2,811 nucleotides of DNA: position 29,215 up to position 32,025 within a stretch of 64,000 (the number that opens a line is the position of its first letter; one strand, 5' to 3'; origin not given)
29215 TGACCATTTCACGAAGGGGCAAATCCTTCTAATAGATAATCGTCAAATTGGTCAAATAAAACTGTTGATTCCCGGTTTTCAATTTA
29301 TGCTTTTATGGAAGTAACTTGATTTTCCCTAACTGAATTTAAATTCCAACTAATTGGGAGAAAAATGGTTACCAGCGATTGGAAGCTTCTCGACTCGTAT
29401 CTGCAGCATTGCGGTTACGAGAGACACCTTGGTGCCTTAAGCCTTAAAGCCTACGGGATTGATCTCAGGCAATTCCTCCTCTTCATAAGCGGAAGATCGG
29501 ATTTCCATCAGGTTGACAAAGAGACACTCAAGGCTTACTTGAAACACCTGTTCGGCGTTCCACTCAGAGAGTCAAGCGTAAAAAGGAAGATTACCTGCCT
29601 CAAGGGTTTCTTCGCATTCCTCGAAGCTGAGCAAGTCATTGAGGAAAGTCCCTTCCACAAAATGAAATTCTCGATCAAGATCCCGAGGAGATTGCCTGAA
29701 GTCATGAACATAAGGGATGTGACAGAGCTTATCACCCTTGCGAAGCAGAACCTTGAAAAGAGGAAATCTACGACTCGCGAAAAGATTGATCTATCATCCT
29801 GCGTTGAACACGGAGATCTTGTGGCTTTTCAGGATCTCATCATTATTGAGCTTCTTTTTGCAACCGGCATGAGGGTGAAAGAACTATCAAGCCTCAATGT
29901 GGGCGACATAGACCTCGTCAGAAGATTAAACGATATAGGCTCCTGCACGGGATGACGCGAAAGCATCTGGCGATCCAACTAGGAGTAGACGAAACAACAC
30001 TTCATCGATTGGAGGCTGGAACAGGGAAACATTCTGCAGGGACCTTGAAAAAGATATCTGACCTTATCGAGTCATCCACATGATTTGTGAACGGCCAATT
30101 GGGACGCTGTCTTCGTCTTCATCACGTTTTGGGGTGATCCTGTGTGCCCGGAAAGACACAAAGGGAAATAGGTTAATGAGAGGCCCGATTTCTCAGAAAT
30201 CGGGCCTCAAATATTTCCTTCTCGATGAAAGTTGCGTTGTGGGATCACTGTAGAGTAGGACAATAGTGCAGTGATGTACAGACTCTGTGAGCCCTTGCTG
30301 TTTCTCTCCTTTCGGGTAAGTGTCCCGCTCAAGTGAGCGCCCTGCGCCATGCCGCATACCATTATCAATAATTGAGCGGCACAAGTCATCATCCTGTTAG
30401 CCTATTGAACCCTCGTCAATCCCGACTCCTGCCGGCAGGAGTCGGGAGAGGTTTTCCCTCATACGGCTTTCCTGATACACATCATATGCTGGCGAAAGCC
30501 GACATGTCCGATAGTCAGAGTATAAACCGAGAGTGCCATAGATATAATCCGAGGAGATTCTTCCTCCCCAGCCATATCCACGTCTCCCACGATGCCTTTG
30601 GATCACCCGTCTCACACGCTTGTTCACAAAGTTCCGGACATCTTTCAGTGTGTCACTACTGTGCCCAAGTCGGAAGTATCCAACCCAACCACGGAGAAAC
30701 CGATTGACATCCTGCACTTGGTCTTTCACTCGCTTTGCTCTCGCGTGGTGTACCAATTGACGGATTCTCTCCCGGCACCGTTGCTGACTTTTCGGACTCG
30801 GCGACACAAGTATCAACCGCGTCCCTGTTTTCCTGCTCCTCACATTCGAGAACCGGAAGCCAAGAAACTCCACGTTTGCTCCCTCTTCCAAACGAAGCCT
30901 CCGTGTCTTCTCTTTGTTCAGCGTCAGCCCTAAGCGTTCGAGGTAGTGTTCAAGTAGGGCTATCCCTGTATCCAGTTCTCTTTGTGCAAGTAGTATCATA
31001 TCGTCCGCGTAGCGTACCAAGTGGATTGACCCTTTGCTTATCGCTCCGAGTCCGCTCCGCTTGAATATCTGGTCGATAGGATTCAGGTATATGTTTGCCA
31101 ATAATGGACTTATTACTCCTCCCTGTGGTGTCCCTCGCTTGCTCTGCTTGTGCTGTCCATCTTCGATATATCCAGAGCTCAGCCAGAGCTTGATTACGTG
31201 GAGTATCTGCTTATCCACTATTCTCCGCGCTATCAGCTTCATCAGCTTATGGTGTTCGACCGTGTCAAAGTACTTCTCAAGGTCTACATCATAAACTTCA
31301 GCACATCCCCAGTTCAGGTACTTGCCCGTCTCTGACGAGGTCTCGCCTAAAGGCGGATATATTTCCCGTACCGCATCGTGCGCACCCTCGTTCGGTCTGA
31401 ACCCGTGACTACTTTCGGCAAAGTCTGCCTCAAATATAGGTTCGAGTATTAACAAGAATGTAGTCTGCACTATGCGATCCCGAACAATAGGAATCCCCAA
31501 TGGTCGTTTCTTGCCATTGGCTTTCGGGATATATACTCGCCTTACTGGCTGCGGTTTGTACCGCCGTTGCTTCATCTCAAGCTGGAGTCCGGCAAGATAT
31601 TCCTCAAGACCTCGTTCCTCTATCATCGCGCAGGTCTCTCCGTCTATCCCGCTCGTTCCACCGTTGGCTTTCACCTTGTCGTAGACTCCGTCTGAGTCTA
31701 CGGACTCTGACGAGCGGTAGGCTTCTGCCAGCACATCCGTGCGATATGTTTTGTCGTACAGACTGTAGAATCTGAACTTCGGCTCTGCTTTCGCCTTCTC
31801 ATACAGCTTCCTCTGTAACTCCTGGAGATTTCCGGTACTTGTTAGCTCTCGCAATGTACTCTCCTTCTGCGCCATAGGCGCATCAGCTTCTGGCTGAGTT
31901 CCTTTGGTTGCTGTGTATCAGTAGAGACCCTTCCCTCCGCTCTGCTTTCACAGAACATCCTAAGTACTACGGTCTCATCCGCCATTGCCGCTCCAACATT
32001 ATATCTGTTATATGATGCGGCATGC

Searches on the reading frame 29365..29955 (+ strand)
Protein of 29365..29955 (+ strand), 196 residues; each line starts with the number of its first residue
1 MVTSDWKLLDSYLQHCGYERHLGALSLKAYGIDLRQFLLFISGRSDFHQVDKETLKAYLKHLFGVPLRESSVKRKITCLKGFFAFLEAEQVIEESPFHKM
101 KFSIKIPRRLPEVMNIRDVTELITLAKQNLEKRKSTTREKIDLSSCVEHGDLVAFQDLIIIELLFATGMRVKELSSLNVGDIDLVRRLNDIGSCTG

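Call 66: search_protein_families(library=pfam, proteins=[window:29365-29955:+], max_evalue=0.001)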
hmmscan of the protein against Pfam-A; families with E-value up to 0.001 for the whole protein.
window:29365-29955:+ (196 aa): 2 families
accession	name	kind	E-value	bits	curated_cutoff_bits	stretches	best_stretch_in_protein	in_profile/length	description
PF02899.23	Phage_int_SAM_1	-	3.3e-10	40.6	22.3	1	9-90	1-83/83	Phage integrase, N-terminal SAM-like domain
PF00589.27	Phage_integrase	-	1e-05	25.8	27.1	1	155-188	22-55/172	Phage integrase family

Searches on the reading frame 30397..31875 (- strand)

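Call 66: search_protein_families(library=pfam, proteins=[window:30397-31875:-], max_evalue=0.001)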
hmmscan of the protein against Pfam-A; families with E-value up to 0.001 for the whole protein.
window:30397-31875:- (492 aa): 2 families
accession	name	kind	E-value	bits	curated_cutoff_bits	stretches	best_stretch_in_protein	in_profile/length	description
PF00078.32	RVT_1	-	1.3e-35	123.4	29.6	1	116-342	1-205/205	Reverse transcriptase (RNA-dependent DNA polymerase)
PF08388.16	GIIM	-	1.5e-12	47.7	23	1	365-436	2-74/80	Group II intron, maturase-specific domain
